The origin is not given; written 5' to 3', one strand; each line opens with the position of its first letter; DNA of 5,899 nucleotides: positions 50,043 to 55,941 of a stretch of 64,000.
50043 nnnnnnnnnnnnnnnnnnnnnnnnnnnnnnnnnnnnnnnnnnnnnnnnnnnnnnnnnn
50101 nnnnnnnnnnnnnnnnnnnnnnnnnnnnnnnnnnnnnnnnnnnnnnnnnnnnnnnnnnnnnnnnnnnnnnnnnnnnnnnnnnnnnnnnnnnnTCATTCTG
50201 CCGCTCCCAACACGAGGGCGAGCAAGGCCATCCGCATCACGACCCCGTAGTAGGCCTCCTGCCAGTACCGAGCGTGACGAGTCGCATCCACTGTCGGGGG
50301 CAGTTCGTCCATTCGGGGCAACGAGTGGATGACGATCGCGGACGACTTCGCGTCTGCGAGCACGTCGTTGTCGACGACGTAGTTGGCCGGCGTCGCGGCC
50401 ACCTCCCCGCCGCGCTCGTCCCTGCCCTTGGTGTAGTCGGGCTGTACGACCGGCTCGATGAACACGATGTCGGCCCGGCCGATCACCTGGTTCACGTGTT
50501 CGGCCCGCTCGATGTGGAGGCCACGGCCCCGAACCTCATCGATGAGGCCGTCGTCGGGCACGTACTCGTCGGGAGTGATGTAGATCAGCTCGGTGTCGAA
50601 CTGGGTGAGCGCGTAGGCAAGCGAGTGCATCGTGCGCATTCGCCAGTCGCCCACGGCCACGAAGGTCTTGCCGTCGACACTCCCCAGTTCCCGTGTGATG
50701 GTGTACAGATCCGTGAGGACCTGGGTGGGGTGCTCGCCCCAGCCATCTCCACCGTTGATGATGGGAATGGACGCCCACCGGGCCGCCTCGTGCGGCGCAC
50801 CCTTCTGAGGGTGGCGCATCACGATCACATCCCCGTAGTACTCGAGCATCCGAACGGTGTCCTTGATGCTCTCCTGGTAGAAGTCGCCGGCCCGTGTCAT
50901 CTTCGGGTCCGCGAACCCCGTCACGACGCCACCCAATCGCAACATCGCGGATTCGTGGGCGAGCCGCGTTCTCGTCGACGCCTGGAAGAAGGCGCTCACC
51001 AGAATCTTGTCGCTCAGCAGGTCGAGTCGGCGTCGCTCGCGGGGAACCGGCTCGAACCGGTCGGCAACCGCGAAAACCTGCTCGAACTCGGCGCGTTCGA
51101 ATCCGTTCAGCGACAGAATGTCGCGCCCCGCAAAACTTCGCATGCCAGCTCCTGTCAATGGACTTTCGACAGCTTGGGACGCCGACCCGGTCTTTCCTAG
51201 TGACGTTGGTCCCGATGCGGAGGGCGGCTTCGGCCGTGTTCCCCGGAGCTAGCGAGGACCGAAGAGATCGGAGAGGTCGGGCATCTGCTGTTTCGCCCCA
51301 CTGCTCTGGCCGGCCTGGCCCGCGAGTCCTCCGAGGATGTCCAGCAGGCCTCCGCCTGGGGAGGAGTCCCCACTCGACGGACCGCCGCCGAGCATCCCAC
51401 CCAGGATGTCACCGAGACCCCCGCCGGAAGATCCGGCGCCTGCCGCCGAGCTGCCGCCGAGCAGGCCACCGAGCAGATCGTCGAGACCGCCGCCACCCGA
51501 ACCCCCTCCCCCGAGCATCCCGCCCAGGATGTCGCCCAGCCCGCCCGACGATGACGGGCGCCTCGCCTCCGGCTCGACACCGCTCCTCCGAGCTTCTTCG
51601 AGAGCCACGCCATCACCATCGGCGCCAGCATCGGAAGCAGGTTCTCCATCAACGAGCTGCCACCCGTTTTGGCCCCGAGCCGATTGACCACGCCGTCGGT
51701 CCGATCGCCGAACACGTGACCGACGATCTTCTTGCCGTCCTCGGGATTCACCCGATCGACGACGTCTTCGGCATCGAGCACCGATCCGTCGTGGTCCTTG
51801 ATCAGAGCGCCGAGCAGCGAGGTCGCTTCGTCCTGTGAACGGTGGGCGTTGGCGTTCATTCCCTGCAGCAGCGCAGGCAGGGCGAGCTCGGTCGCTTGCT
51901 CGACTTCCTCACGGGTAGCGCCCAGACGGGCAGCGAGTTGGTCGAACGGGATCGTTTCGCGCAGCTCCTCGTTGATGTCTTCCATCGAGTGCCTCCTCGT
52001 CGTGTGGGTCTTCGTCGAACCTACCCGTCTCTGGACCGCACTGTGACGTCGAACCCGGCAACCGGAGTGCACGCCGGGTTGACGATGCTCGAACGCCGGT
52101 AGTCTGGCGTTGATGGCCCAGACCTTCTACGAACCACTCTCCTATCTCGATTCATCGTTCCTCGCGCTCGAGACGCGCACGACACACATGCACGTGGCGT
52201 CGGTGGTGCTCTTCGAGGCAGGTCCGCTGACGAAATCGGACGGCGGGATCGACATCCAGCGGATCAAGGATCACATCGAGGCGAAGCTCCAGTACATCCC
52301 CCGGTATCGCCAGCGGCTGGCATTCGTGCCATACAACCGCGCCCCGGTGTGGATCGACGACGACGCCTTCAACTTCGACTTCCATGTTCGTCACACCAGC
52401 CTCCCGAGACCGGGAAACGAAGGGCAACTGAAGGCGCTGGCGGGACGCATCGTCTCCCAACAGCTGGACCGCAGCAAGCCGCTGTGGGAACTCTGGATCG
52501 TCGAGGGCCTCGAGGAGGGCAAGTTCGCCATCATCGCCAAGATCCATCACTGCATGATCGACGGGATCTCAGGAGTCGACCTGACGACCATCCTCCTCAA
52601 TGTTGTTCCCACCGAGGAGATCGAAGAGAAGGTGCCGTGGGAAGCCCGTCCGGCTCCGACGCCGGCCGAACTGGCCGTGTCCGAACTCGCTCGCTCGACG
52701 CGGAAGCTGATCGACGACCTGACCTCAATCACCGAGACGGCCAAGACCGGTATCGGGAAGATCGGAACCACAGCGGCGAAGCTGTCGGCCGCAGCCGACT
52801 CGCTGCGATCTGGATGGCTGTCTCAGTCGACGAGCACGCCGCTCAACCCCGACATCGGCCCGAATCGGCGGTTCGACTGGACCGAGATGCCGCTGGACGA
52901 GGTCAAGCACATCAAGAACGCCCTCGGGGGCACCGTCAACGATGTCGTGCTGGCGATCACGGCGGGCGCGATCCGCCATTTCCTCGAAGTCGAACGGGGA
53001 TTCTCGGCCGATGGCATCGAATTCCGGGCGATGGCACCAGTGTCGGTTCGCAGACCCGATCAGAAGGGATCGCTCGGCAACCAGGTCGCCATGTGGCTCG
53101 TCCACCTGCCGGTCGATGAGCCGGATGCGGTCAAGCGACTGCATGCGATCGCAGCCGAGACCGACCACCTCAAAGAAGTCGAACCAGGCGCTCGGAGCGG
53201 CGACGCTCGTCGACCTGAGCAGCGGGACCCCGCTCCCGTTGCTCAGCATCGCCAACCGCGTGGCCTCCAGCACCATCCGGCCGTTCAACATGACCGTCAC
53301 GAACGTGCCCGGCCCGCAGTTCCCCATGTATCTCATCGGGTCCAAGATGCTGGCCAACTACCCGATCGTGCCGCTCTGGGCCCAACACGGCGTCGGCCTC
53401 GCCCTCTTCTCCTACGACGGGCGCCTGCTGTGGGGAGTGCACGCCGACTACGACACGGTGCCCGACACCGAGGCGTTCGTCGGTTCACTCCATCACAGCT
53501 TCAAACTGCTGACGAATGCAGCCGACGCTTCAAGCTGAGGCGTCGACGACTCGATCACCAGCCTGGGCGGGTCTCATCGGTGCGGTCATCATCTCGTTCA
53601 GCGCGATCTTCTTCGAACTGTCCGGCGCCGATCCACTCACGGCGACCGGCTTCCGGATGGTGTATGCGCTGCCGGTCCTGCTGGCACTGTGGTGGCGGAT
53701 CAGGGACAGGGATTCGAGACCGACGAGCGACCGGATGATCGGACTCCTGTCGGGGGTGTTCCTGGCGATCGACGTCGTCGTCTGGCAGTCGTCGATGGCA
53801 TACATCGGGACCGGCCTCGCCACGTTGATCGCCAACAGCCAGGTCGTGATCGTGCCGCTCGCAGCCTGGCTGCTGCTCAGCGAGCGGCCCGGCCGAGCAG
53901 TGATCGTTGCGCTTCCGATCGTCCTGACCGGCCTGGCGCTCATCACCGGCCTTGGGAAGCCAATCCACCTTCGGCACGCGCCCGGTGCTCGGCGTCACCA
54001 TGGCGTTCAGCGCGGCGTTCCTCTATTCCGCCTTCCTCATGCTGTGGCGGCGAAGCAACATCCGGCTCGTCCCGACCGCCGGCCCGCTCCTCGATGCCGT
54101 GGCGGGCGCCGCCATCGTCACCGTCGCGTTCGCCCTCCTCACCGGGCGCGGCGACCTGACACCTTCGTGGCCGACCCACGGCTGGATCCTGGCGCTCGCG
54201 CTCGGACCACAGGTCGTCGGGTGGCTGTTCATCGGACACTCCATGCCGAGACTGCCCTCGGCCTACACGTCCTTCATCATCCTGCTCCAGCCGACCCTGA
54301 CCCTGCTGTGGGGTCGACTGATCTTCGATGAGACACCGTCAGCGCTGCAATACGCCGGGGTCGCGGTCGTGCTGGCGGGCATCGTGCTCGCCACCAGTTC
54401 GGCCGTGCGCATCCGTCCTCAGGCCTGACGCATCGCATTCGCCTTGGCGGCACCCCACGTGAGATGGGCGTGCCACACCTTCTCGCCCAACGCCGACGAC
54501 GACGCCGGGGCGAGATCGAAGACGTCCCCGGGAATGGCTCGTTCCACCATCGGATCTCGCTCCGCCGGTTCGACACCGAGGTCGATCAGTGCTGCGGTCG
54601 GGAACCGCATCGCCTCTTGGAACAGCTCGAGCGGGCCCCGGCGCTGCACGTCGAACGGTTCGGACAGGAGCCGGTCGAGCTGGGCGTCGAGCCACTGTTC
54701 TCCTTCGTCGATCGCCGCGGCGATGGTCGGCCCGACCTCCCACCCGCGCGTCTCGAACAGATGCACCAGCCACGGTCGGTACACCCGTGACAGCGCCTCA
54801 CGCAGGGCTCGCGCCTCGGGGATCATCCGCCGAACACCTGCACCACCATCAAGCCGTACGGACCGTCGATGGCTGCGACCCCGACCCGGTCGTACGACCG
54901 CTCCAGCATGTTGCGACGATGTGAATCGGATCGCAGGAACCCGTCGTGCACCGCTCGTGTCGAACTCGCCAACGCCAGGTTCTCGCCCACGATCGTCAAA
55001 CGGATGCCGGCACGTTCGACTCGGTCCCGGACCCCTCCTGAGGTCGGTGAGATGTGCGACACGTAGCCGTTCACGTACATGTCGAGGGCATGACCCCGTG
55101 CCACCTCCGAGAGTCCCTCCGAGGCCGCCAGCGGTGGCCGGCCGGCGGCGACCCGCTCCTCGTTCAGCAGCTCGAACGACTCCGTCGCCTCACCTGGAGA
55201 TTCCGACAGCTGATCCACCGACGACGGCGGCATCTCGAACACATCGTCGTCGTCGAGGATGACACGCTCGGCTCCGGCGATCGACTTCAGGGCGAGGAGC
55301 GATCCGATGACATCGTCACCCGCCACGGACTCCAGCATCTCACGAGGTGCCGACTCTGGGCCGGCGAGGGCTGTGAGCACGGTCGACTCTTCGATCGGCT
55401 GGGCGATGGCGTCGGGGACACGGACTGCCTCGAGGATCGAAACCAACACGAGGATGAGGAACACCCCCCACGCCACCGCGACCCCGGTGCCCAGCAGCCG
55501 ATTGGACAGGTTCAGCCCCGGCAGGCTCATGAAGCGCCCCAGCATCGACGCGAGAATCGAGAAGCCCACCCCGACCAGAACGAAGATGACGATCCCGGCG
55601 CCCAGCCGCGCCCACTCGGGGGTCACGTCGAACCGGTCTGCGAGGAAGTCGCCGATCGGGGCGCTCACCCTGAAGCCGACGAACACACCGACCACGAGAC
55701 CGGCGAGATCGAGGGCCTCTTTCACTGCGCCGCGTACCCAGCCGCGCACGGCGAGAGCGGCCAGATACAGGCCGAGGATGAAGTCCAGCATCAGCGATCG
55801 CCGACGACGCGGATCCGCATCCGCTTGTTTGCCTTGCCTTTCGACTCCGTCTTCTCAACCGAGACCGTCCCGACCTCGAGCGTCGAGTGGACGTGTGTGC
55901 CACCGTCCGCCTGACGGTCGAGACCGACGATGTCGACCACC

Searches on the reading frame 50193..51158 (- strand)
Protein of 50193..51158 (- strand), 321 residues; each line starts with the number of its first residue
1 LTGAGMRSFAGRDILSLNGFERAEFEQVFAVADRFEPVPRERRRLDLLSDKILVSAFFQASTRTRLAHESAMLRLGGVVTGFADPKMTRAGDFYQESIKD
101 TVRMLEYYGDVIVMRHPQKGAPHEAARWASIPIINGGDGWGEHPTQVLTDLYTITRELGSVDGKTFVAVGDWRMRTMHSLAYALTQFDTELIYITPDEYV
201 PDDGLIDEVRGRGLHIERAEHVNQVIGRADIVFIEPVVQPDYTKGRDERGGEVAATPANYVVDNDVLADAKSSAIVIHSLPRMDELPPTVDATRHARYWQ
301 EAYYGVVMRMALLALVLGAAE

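Call 29: search_protein_families(library=pfam, proteins=[window:50193-51158:-], max_evalue=0.01)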
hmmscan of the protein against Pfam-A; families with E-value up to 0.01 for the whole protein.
window:50193-51158:- (321 aa): 2 families
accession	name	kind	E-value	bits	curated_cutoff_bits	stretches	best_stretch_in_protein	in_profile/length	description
PF02729.26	OTCace_N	-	1.1e-41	142.9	29.9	1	12-155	1-147/148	Aspartate/ornithine carbamoyltransferase, carbamoyl-P binding domain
PF00185.30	OTCace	-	2.3e-23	83.4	29.4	1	162-315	1-156/157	Aspartate/ornithine carbamoyltransferase, Asp/Orn binding domain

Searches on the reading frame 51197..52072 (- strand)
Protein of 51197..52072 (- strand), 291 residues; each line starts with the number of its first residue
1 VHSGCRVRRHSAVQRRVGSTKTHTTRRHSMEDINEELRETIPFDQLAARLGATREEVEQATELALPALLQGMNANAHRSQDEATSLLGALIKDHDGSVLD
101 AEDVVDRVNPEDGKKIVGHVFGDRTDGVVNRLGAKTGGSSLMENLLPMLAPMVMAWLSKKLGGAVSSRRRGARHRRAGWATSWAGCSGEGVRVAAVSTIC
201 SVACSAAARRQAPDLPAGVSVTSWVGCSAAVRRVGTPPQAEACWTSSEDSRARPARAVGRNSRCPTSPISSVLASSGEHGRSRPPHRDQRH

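Call 58: search_protein_families(library=pfam, proteins=[window:51197-52072:-], max_evalue=0.001)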
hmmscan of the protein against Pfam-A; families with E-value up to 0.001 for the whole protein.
window:51197-52072:- (291 aa): 1 family
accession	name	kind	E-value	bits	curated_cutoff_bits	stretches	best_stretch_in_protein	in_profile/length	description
PF06078.17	DUF937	-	1.4e-26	94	25.4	1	43-159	12-134/135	Bacterial protein of unknown function (DUF937)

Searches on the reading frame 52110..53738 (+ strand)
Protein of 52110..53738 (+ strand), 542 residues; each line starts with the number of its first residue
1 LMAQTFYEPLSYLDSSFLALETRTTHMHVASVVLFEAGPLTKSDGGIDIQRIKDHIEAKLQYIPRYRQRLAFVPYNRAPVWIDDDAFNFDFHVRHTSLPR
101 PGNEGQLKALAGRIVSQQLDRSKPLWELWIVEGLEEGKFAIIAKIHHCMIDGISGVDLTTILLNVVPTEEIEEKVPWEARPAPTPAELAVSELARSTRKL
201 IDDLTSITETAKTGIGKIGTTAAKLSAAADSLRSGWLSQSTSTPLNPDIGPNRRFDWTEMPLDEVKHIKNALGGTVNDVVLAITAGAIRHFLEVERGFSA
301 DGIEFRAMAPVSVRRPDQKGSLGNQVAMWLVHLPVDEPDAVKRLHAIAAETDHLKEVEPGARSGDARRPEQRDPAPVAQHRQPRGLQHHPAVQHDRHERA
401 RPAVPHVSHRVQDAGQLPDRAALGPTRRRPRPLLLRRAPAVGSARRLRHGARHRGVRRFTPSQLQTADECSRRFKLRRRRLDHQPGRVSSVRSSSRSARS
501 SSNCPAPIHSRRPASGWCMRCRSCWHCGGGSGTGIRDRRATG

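Call 59: search_protein_families(library=pfam, proteins=[window:52110-53738:+], max_evalue=0.001)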
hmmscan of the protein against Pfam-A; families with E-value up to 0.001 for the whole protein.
window:52110-53738:+ (542 aa): 1 family
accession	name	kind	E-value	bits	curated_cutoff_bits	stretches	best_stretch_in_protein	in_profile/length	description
PF03007.21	WS_DGAT_cat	-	1.6e-64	218.7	23.6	1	10-280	1-263/263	Wax ester synthase/diacylglycerol acyltransferase catalytic domain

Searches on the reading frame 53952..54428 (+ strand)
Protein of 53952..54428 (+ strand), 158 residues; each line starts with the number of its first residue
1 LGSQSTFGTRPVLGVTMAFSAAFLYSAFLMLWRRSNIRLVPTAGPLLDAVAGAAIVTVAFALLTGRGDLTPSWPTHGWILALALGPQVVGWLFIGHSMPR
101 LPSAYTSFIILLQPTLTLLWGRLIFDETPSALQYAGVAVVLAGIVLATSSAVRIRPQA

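Call 59: search_protein_families(library=pfam, proteins=[window:53952-54428:+], max_evalue=0.001)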
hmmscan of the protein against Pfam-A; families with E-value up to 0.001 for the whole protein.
window:53952-54428:+ (158 aa): 1 family
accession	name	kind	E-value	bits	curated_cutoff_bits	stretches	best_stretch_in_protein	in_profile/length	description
PF00892.27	EamA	-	2.6e-10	41.1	28.2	1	13-148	2-134/135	EamA-like transporter family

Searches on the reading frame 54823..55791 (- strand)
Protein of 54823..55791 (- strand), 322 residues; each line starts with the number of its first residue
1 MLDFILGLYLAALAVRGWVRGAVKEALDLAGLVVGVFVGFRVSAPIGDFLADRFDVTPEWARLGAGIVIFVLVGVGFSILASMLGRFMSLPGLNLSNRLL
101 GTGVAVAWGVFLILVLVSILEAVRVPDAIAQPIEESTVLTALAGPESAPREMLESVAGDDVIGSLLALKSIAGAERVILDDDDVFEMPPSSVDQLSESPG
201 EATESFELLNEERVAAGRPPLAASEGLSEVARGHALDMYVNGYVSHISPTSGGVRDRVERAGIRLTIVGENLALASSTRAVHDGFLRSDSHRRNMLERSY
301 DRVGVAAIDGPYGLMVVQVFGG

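Call 59: search_protein_families(library=pfam, proteins=[window:54823-55791:-], max_evalue=0.001)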
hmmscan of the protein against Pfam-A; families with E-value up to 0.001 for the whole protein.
window:54823-55791:- (322 aa): 2 families
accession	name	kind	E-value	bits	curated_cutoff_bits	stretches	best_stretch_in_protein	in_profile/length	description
PF02674.22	Colicin_V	-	6.9e-23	81.7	29.3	1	2-142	1-139/144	Colicin V production protein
PF00188.32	CAP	-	2.9e-13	51.1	21.1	1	207-320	2-117/117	Cysteine-rich secretory protein family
